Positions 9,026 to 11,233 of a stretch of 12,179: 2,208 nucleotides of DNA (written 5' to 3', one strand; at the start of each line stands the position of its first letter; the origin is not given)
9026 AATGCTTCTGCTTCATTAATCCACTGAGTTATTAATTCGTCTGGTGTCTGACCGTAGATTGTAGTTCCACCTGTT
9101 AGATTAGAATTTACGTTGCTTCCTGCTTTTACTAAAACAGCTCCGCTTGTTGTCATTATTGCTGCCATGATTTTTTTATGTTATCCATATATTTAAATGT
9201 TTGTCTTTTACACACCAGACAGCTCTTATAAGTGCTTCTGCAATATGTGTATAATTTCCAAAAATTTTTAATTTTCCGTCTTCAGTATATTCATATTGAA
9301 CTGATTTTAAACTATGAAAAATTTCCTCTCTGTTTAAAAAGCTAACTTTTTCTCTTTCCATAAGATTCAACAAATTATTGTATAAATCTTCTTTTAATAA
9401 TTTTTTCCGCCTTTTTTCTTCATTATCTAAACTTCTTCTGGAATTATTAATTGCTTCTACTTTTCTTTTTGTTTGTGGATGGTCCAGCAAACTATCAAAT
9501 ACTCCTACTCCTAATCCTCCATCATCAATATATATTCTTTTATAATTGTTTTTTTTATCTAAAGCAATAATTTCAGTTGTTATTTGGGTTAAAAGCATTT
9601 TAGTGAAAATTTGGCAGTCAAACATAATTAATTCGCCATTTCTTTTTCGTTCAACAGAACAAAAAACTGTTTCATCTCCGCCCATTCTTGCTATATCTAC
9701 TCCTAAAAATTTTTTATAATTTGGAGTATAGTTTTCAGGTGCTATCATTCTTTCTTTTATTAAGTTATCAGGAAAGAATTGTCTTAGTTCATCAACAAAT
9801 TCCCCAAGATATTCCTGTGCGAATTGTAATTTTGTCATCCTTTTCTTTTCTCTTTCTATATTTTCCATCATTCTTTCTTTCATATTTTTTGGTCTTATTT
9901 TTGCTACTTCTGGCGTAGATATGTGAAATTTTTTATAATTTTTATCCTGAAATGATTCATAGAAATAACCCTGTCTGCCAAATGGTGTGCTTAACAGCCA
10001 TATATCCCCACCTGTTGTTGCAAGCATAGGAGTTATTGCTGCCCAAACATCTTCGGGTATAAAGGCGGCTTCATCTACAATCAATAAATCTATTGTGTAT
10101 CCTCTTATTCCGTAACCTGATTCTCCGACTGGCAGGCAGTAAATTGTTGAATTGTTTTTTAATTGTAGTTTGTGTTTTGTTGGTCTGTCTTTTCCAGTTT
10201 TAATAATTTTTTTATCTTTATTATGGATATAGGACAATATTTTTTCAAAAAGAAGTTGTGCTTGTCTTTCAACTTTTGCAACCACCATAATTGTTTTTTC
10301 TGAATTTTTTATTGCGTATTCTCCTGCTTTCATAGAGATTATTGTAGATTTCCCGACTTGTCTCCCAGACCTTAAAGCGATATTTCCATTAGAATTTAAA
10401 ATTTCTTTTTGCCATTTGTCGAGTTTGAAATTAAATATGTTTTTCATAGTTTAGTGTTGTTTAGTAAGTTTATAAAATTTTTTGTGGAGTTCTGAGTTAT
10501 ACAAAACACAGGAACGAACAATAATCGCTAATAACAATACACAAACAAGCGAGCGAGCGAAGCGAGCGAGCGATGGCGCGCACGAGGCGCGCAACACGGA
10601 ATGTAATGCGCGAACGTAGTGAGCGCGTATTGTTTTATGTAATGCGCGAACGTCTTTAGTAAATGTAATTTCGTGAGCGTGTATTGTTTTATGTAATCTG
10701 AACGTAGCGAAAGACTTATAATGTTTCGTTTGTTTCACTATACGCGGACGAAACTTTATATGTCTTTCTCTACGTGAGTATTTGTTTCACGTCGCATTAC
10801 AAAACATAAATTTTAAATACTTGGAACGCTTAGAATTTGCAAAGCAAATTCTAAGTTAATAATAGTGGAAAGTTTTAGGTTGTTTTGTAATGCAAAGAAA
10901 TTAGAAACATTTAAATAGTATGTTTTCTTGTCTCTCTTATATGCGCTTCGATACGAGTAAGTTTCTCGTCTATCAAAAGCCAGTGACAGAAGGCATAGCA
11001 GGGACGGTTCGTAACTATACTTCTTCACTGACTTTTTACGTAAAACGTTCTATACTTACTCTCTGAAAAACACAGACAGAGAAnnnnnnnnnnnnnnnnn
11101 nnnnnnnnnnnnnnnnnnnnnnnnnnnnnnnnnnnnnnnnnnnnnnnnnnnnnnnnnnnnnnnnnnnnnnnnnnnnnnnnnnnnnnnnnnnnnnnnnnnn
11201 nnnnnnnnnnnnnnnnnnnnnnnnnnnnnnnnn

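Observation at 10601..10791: Iteron-like repeat family immediately upstream of terL: candidate origin or packaging-recognition site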

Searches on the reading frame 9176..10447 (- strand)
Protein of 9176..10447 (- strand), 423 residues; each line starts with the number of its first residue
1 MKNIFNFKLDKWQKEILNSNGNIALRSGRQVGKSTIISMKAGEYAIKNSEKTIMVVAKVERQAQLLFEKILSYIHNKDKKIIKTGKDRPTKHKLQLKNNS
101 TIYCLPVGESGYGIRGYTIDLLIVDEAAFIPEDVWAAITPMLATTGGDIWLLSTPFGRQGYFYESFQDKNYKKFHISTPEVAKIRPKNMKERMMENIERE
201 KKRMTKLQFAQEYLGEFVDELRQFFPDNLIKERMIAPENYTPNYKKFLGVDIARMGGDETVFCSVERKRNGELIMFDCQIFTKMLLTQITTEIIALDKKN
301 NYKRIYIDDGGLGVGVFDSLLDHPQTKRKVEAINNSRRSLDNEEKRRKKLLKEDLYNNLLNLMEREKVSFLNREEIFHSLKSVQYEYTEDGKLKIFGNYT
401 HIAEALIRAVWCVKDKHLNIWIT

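Call 9: search_protein_families(library=phrogs, proteins=[window:9176-10447:-], max_evalue=0.01)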
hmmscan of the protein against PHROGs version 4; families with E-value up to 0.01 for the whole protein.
window:9176-10447:- (423 aa): 11 families
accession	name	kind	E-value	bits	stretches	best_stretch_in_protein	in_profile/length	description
phrog_2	-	head and packaging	1.2e-50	174.2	1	3-411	261-590/807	terminase large subunit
phrog_7579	-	head and packaging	1.2e-42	146.8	1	9-230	5-226/239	terminase large subunit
phrog_5902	-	unknown function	9.2e-16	59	1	2-195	27-241/359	-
phrog_38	-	head and packaging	7.3e-14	52.4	1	13-323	294-628/760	terminase large subunit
phrog_5909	-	head and packaging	6.7e-12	46.1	1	151-388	5-237/285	terminase large subunit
phrog_675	-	head and packaging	7.6e-10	38.7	1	5-135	39-170/576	terminase large subunit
phrog_5989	-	head and packaging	5.9e-06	26.6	1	22-131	158-264/347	terminase large subunit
phrog_2074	-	unknown function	4.5e-05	24.7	1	112-153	35-79/83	-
phrog_1488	-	unknown function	6.5e-05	23.8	1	13-126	34-138/177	unknown function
phrog_5437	-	unknown function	0.0009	20.5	1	26-72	16-62/115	-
phrog_2586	-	unknown function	0.0038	18.3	0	14-144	37-153/166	-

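Call 10: search_protein_families(library=pfam, proteins=[window:9176-10447:-], max_evalue=0.01)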
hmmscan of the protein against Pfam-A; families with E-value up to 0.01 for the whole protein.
window:9176-10447:- (423 aa): 5 families
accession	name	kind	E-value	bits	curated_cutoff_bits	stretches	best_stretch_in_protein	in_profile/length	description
PF03237.21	Terminase_6N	-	2.8e-13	50.5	22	1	28-229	5-212/215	Terminase large subunit, T4likevirus-type, N-terminal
PF05127.21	NAT10_TcmA_helicase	-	4e-07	30.5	22.7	1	26-138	3-109/176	RNA cytidine acetyltransferase NAT10/TcmA, helicase domain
PF17289.8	Terminase_6C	-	0.00023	21.6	22.6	1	249-406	2-148/155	Terminase RNaseH-like domain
PF22530.2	Terminase-T7_RNaseH-like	-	0.00036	21.2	27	1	250-349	1-97/108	Terminase Bacteriophage T7, Ribonuclease H-like domain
PF05876.18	GpA_ATPase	-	0.0064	16.6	25.6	1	22-134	29-144/247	Phage terminase large subunit gpA, ATPase domain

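Call 14: find_related_loci(query=window:9176-10447:-, collection=viral_contigs, flank=10000)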
Query window:9176-10447:- (423 aa) in viral_contigs; peptide patterns used: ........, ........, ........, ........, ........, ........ (x = any residue, [..] = any of these).
16 stretches matched a pattern; 3 encode a relative of the query (tblastn E <= 1e-3); 3 distinct loci.
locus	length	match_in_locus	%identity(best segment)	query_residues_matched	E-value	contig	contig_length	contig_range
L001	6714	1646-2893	59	9-421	2e-154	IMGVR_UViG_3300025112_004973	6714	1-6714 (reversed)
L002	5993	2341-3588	59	9-421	4e-155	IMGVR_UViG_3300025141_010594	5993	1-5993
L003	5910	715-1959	59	9-421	2e-154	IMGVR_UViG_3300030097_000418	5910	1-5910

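Call 19: find_homologous_proteins(query=window:9176-10447:-, max_evalue=1e-20)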
Query window:9176-10447:- (423 aa): 2900 proteins with E <= 1e-20 among 8000 candidates; the best 120 are listed.
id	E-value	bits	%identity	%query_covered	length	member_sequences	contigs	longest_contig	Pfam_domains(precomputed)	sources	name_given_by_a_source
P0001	1.3e-282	955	100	100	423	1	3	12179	PF05127.22,PF03237.22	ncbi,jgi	ncbi:MAG: terminase large subunit domain-containing protein [Candidatus Heimdallarchaeota archaeon]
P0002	3.7e-200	684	72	99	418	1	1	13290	PF03237.22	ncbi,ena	-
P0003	3.7e-188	644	68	99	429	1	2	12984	PF17289.9,PF03237.22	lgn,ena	-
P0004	1.7e-178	612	67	98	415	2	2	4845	PF22530.3,PF03237.22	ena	-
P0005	7.4e-168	577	62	98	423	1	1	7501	PF03237.22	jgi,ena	-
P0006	3.4e-167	575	63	98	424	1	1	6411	PF03237.22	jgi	-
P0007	3.9e-167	575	62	98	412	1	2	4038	PF03237.22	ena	-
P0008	5.2e-167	574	63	98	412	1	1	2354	PF05127.22,PF03237.22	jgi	-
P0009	5.3e-165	568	63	98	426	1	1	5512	PF05127.22,PF03237.22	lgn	-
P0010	7.4e-165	567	62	98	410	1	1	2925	PF03237.22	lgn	-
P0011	1.9e-164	566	62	99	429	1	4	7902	PF03237.22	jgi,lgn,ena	-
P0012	7.5e-164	564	63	98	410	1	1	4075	PF03237.22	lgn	-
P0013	3.2e-163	562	61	99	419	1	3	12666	PF03237.22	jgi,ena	-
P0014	3.7e-163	562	62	98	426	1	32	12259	PF03237.22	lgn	-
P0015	1.5e-162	560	62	99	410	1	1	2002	PF05127.22,PF22530.3,PF03237.22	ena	-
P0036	2.0e-158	546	61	98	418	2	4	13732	PF03237.22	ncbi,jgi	ncbi:MAG: terminase large subunit domain-containing protein [Candidatus Heimdallarchaeaceae archaeon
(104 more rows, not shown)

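Call 20: find_encoding_contigs(protein=P0001, flank=10000, max_places=5)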
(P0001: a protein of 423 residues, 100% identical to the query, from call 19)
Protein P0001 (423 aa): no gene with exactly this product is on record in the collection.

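Call 21: find_encoding_contigs(protein=P0002, flank=10000, max_places=3)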
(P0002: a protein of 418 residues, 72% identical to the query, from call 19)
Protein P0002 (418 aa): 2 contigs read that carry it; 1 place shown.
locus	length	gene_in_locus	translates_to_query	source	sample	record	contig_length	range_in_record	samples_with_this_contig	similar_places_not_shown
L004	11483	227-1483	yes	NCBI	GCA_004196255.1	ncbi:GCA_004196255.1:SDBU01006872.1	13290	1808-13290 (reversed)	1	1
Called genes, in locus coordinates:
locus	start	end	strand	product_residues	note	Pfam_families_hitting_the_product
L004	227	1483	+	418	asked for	PF03237:Terminase_6N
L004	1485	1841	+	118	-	-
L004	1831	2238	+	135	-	-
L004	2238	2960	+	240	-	-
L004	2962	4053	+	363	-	PF04860:Phage_portal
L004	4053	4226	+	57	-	-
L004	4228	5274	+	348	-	-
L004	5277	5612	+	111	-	-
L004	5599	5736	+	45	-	-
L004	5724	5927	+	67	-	-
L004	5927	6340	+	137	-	-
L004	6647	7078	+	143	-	-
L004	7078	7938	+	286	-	PF25209:Phage_capsid_4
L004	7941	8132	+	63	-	-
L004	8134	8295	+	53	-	-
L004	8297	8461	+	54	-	-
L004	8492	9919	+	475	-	-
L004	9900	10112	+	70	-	-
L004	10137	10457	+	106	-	-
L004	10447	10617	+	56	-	-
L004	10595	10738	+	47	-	-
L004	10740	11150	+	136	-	-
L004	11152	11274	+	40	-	-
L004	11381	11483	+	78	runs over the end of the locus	-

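Call 22: find_encoding_contigs(protein=P0003, flank=10000, max_places=3)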
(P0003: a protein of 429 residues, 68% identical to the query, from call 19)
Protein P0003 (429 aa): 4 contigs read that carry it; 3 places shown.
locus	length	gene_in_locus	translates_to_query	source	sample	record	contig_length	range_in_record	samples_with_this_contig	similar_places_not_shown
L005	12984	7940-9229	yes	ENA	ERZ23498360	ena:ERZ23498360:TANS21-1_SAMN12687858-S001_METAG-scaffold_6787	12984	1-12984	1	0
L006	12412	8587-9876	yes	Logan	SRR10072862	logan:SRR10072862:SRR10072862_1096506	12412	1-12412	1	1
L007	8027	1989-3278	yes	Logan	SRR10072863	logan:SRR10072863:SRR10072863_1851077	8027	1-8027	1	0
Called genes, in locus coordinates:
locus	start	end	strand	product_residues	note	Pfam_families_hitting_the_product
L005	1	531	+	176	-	?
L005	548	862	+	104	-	-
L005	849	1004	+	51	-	-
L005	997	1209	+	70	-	-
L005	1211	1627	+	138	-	-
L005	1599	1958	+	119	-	-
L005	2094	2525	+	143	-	-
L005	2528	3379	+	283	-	PF25209:Phage_capsid_4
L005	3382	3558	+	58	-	-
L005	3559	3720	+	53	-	-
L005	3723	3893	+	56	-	-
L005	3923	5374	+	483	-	-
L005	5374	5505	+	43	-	-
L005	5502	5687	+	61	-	-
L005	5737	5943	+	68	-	-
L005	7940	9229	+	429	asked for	PF03237:Terminase_6N, PF17289:Terminase_6C (weak)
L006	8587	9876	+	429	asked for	PF03237:Terminase_6N, PF17289:Terminase_6C (weak)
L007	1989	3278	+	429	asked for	PF03237:Terminase_6N, PF17289:Terminase_6C (weak)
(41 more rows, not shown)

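Call 24: find_related_loci(query=A1, collection=metagenome_contigs, flank=10000)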
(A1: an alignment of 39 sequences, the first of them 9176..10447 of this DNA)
Query A1 (423 aa) in metagenome_contigs; peptide patterns used: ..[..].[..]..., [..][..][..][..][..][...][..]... (x = any residue, [..] = any of these).
600 stretches matched a pattern (row limit reached: there are more); 431 encode a relative of the query (tblastn E <= 1e-3); the best 80 are kept; 80 distinct loci.
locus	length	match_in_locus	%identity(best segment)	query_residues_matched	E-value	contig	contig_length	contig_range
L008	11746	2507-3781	63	2-422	4e-176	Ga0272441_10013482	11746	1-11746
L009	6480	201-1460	62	7-422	1e-176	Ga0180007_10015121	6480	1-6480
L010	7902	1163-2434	62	4-422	3e-172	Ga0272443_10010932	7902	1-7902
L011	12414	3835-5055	62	9-422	2e-170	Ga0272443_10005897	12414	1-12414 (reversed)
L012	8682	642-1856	61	9-423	3e-168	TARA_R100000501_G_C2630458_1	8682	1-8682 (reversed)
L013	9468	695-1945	62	8-422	3e-168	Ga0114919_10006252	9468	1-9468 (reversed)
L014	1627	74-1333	61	3-422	0e+0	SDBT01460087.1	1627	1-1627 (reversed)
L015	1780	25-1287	61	7-423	0e+0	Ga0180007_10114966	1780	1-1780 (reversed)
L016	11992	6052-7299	61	3-423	3e-167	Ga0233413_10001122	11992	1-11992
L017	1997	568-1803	60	5-423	0e+0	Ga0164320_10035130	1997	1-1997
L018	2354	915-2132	63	7-420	3e-179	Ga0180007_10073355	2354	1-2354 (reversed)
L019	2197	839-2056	60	9-422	1e-179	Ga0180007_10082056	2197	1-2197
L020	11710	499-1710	60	9-423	8e-166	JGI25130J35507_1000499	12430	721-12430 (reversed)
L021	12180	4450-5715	59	6-423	3e-165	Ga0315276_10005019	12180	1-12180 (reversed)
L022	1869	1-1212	62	16-423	8e-179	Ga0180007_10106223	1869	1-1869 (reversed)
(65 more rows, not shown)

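Call 37: find_encoding_contigs(protein=P0004, flank=10000, max_places=3)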
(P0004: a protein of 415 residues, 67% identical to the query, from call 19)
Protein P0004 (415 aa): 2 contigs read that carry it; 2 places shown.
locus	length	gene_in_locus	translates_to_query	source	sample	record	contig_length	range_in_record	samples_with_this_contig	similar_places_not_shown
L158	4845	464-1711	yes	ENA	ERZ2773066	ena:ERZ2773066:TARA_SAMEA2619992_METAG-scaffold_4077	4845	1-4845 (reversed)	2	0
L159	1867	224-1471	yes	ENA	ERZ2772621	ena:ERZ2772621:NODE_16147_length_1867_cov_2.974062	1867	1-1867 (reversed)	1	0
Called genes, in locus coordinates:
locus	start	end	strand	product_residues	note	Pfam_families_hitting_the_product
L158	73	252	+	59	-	-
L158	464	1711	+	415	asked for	PF03237:Terminase_6N, PF22530:Terminase-T7_RNaseH-like (weak)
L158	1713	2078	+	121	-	-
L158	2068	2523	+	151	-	-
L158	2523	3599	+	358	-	PF01095:Pectinesterase (weak), PF13229:Beta_helix, PF05048:NosD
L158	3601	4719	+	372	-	PF06074:Portal_Mu (weak), PF04860:Phage_portal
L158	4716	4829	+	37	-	-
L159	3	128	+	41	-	?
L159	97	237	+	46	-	-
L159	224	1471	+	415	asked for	PF03237:Terminase_6N, PF22530:Terminase-T7_RNaseH-like (weak)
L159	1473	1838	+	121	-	-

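Call 64: search_dna_similar(query=window:9176-10447:-, collection=phages, mode=protein, max_evalue=0.00001, max_rows=25)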
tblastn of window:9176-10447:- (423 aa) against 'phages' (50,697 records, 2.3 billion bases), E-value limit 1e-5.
Records with a match: 908; places in all: 908; records where one place covers at least 80% of the query: 16.
Best place of each record, by identity: <60% 908.
By first word of the organism name: Synechococcus 304; Salmonella 172; Klebsiella 65; Escherichia 64; Cyanophage 58; Stenotrophomonas 19; Dickeya 19; Bacillus 18; Prochlorococcus 18; Serratia 15; and 41 more.
By host as written in the record: - 189; Synechococcus 106; Synechococcus sp. 33; Synechococcus sp. WH7803 28; Klebsiella pneumoniae 28; Salmonella enterica 26; Salmonella enterica subsp. enterica serovar Enteritidis PT1 21; Escherichia coli 20; and 196 more.
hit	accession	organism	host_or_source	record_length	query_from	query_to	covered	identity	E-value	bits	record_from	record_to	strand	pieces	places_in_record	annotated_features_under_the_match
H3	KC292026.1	Halogranum tailed virus 1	Halogranum sp. SS5-1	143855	12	418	96%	33.2%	4e-53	196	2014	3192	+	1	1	5: terminase large subunit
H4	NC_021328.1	Halogranum tailed virus 1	Halogranum sp. SS5-1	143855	12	418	96%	33.2%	4e-53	196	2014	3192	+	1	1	5: terminase large subunit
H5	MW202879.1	Caudoviricetes sp.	Manatee Spring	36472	1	394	93%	23.0%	1e-14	82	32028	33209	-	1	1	terminase large subunit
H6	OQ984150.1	Phage C72C1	-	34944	1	395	93%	22.9%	3e-12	75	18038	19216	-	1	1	hypothetical protein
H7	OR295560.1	Clostridioides phage phiCD508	Clostridioides difficile LCUS 0508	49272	2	335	79%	26.9%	2e-14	81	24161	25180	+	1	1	hypothetical protein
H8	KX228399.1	Clostridium phage CDKM9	Clostridium difficile strain CD105HE1 ...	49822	2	335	79%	26.9%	2e-14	81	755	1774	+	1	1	terminase large subunit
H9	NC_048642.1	Clostridium phage CDKM9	Clostridium difficile strain CD105HE1 ...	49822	2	335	79%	26.9%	2e-14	81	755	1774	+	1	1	DEAD/DEAH box helicase family protein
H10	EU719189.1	Clostridioides phage phiCD27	Clostridioides difficile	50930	2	335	79%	26.9%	2e-14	81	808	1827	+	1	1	putative terminase B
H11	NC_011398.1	Clostridioides phage phiCD27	Clostridioides difficile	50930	2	335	79%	26.9%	2e-14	81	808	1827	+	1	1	putative terminase B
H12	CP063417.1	Parageobacillus phage JGon-2020a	Parageobacillus thermoglucosidasius 23.6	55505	1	320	76%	27.4%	1e-10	70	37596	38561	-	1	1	record has no annotation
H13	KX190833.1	Bacillus phage vB_BtS_BMBtp14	Bacillus thuringiensis BGSC 4AJ1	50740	1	395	93%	22.0%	2e-8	62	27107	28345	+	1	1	terminase B protein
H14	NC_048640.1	Bacillus phage vB_BtS_BMBtp14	Bacillus thuringiensis BGSC 4AJ1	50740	1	395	93%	22.0%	2e-8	62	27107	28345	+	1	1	DEAD/DEAH box helicase family protein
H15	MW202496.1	Caudoviricetes sp.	Manatee Spring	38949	12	397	91%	22.5%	2e-8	63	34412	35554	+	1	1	terminase large subunit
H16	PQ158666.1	Thermus phage P23-45_stolb3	Thermus thermophilus HB8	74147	28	391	86%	23.4%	2e-11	72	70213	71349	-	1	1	TerL protein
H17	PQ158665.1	Thermus phage P23-45_stolb2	Thermus thermophilus HB8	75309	28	391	86%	23.4%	3e-11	72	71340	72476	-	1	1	TerL protein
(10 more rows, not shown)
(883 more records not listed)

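Call 76: find_related_loci(query=A1, collection=genome_contigs, flank=10000)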
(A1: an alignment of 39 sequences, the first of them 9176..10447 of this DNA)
Query A1 (423 aa) in genome_contigs; peptide patterns used: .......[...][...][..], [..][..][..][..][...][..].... (x = any residue, [..] = any of these).
78 stretches matched a pattern; 14 encode a relative of the query (tblastn E <= 1e-3); 14 distinct loci.
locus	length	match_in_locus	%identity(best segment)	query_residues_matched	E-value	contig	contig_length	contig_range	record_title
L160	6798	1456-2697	59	2-422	2e-151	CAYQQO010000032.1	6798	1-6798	MAG TPA_asm: uncultured Candidatus Saccharibacteria bacterium isolate SRP141376_co2_317 genome assembly, contig: NODE_19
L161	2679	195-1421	58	9-423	3e-156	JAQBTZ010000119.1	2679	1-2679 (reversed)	MAG: bacterium isolate casp150-mb.130 NODE_86242_length_2679_cov_0.043411, whole genome shotgun sequence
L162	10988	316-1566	55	9-423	1e-146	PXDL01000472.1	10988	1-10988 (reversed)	MAG: Balneolia bacterium isolate T3Sed10_333R1 T3-Sed10-C14163, whole genome shotgun sequence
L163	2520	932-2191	53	7-421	5e-138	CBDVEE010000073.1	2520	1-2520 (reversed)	MAG TPA_asm: uncultured archaeon isolate SRR22302353_concoct_106 genome assembly, contig: ERZ25073599.34107, whole genom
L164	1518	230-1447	48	9-421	4e-134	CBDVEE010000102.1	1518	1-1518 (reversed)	MAG TPA_asm: uncultured archaeon isolate SRR22302353_concoct_106 genome assembly, contig: ERZ25073599.79012, whole genom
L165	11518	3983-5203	48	9-422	3e-122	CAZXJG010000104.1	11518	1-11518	MAG TPA_asm: uncultured Melioribacteraceae bacterium isolate binchicken_co159_36 genome assembly, contig: NODE_2322_leng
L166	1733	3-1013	51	97-423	1e-107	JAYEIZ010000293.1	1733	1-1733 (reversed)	MAG: Nanoarchaeota archaeon isolate MAG177 MAG177_293, whole genome shotgun sequence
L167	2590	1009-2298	45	9-422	4e-104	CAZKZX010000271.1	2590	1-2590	MAG TPA_asm: uncultured Methanomicrobia archaeon isolate binchicken_co91_391 genome assembly, contig: NODE_77872_length_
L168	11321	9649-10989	39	9-423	8e-100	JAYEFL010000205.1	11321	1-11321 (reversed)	MAG: Bacteroidota bacterium isolate MAG274 MAG274_205, whole genome shotgun sequence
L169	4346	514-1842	40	8-423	3e-98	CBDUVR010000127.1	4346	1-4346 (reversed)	MAG TPA_asm: uncultured archaeon isolate SRR21487743_concoct_152 genome assembly, contig: ERZ25748485.11709, whole genom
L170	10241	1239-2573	36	6-423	1e-95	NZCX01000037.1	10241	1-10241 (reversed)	MAG: Candidatus Pacearchaeota archaeon isolate ARS1160 MHASMcontig_163509, whole genome shotgun sequence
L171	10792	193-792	29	10-217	1e-22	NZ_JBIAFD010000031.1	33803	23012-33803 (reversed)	Streptomyces sp. NPDC007264 NPDC007264_71_D10.ctg-0031, whole genome shotgun sequence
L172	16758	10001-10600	29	10-217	8e-23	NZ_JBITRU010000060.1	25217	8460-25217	Streptomyces sp. NPDC086080 NPDC086080_135_C12.ctg-0060, whole genome shotgun sequence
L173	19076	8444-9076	22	7-224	4e-7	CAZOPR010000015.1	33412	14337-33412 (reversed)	MAG TPA_asm: uncultured Brachyspira sp. isolate binchicken_co58_148 genome assembly, contig: NODE_1025_length_33412_cov_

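Call 111: list_cluster_members(proteins=[P0001, P0002, P0036])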
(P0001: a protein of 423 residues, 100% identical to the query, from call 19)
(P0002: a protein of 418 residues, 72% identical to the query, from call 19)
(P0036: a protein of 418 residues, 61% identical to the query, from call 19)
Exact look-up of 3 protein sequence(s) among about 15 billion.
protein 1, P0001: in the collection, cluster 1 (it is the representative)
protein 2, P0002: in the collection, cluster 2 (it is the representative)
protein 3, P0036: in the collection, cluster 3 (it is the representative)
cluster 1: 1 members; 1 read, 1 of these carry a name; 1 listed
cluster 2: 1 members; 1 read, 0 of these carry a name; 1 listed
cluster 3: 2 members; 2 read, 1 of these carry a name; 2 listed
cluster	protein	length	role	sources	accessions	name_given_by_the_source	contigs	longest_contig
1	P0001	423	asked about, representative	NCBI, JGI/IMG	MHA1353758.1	MAG: terminase large subunit domain-containing protein [Candidatus Heimdallarchaeota ...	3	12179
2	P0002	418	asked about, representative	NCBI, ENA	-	-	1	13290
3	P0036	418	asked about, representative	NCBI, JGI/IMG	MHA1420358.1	MAG: terminase large subunit domain-containing protein [Candidatus Heimdallarchaeaceae ...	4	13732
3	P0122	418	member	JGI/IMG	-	-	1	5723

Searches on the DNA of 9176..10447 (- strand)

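Call 54: search_rna_families(sources=[L053, L068, L072, L077, L020, L025, L013, L058, L070, L012, L039, L010, L048, L086], threshold=gathering)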
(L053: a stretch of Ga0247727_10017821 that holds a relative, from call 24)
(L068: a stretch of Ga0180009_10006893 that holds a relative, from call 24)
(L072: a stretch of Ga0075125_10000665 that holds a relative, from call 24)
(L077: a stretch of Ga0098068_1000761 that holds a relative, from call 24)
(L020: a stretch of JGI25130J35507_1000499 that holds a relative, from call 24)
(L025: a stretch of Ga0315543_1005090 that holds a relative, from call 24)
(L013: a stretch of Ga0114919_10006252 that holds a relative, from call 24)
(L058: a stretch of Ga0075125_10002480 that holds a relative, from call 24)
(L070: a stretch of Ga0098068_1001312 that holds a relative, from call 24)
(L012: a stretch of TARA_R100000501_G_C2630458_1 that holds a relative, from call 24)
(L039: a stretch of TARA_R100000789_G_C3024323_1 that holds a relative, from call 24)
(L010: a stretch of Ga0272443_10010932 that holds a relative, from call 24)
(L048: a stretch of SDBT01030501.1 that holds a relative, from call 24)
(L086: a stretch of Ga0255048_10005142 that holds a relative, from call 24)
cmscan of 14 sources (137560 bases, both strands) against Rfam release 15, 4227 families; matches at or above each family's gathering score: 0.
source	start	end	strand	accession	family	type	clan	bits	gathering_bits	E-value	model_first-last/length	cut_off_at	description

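Call 55: search_rna_families(sources=[L004, L006, L008, L011, L016, L021, L023, L030, L032, L041, L046, L051], threshold=gathering)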
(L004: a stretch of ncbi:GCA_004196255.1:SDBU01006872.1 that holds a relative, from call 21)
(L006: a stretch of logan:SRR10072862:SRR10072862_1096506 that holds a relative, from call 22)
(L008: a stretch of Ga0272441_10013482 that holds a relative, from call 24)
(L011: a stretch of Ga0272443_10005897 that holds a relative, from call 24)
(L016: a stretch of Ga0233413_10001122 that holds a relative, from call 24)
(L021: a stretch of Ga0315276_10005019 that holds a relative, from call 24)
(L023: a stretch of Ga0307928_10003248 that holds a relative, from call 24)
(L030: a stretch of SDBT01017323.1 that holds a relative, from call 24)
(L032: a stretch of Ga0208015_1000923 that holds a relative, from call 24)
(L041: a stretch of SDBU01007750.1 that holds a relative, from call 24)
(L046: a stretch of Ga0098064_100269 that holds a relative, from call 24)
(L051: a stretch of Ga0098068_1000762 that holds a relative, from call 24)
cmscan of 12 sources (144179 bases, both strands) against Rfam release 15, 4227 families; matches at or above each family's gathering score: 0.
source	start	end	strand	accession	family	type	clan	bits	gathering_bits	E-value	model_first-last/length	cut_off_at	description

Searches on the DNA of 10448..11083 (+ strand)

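Call 15: search_dna_similar(query=window:10448-11083:+, collection=phages, mode=distant, max_evalue=0.01)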
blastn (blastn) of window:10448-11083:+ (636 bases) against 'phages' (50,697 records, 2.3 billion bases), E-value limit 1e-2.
Records with a match: 2; places in all: 2; records where one place covers at least 80% of the query: 0.
Best place of each record, by identity: 80-90% 2.
By first word of the organism name: Listeria 2.
By host as written in the record: Listeria monocytogenes 2.
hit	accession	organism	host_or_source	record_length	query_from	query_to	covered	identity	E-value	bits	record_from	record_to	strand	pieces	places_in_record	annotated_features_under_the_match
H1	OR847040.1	Listeria phage LM 4-11-1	Listeria monocytogenes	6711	67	107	6%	85.4%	4e-3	48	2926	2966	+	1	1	record has no annotation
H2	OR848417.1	Listeria phage LM 4-14-1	Listeria monocytogenes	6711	67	107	6%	85.4%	4e-3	48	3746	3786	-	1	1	record has no annotation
